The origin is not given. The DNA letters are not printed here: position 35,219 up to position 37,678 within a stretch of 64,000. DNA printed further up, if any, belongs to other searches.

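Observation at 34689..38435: MtrAB/PioAB-type porin-cytochrome module (decahaem cytochrome + ~700-aa beta-barrel) with a convergent tetrahaem cytochrome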

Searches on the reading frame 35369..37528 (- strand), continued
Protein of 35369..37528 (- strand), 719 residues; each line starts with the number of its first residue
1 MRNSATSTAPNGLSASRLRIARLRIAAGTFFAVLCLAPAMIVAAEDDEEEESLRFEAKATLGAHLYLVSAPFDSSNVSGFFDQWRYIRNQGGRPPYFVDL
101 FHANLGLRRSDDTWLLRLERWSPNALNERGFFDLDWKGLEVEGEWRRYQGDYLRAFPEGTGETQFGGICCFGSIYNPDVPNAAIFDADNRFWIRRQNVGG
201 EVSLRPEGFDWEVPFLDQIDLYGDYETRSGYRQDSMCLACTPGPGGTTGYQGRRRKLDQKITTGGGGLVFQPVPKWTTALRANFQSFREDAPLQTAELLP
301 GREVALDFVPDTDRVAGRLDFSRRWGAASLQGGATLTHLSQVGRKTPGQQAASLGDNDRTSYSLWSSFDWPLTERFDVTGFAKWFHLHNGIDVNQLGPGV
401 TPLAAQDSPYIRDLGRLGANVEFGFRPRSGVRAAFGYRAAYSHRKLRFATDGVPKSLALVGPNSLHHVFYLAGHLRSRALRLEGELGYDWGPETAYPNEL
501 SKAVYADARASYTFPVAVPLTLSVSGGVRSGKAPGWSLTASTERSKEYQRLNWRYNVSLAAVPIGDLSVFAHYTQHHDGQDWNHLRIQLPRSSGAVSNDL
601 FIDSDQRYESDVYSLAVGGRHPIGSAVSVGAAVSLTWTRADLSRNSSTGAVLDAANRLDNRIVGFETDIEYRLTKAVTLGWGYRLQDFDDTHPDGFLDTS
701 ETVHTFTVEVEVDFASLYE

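Call 77: search_protein_families(library=pfam, proteins=[L019:6046-8235:+, L019:2824-5127:+, L008:6401-8989:+], max_evalue=0.001)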
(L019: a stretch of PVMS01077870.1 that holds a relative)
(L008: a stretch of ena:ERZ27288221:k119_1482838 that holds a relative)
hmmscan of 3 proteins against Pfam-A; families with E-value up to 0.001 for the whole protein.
L019:6046-8235:+ (729 aa): 1 family
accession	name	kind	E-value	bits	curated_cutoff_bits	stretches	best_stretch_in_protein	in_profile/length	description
PF11854.14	MtrB_PioB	-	6.3e-05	22.2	23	0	282-473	219-398/635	Putative outer membrane beta-barrel porin, MtrB/PioB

L019:2824-5127:+ (767 aa): 6 families
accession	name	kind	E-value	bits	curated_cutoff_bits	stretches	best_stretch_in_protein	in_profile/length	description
PF22113.1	Mtrc-MtrF_II-IV_dom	-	1.1e-46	159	30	2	546-718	1-147/176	Outer membrane cytochrome MtrC/MtrF-like, domains II/IV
PF14522.11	Cytochrome_C7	-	3e-11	43.4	24.8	0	551-588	13-53/67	Cytochrome c7 and related cytochrome c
PF09699.15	Paired_CXXCH_1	-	8.8e-09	35.4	20.6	0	312-344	7-39/41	Doubled CXXCH motif (Paired_CXXCH_1)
PF14537.11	Cytochrom_c3_2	-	4e-05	24.4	25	0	552-594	7-43/79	Cytochrome c3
PF02085.21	Cytochrom_CIII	-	0.00012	22.7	22.9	0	304-374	25-88/101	Class III cytochrome C family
PF22111.2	MtrC-MtrF_N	-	0.00091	19.6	27.7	0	116-212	10-109/126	Decaheme cytochrome c component MtrC/MtrF N-terminal domain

L008:6401-8989:+ (862 aa): 2 families
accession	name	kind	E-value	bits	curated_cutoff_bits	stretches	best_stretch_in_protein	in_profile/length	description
PF13948.11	DUF4215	-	1.4e-06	28.9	27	1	215-247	17-47/47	Domain of unknown function (DUF4215)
PF07589.16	PEP-CTERM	-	0.00047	20.6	20.7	0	832-856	1-23/24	PEP-CTERM motif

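Call 79: search_protein_families(library=ncbifam, alignment_id=A3, max_evalue=0.001)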
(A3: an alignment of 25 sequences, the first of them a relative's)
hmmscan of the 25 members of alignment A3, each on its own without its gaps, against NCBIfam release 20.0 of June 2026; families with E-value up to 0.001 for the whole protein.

A. member 1, P0191 (696 aa): 3 families
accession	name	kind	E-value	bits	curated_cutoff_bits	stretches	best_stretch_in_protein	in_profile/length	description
NF041027.1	GSU2204_Se_pt_1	equivalog_domain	1.3e-06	27.5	350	0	370-463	365-444/580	GSU2204 family CXXCH-containing (seleno)protein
TIGR03509.1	OMP_MtrB_PioB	subfamily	4e-06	25.6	240.05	1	576-677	524-625/662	MtrB/PioB family decaheme-associated outer membrane protein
TIGR03014.2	EpsL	equivalog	0.0006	18.9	275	0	596-669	293-361/385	XrtB/PEP-CTERM-associated polysaccharide biosynthesis outer membrane protein EpsL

B. families by the number of members that match (of 25 scanned): 4 families
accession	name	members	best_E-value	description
NF041027.1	GSU2204_Se_pt_1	15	1.1e-15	GSU2204 family CXXCH-containing (seleno)protein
TIGR03509.1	OMP_MtrB_PioB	7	1.6e-16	MtrB/PioB family decaheme-associated outer membrane protein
TIGR03014.2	EpsL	3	1.1e-05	XrtB/PEP-CTERM-associated polysaccharide biosynthesis outer membrane protein EpsL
TIGR04565.1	OMP_myx_plus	1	0.00014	outer membrane beta-barrel domain-containing protein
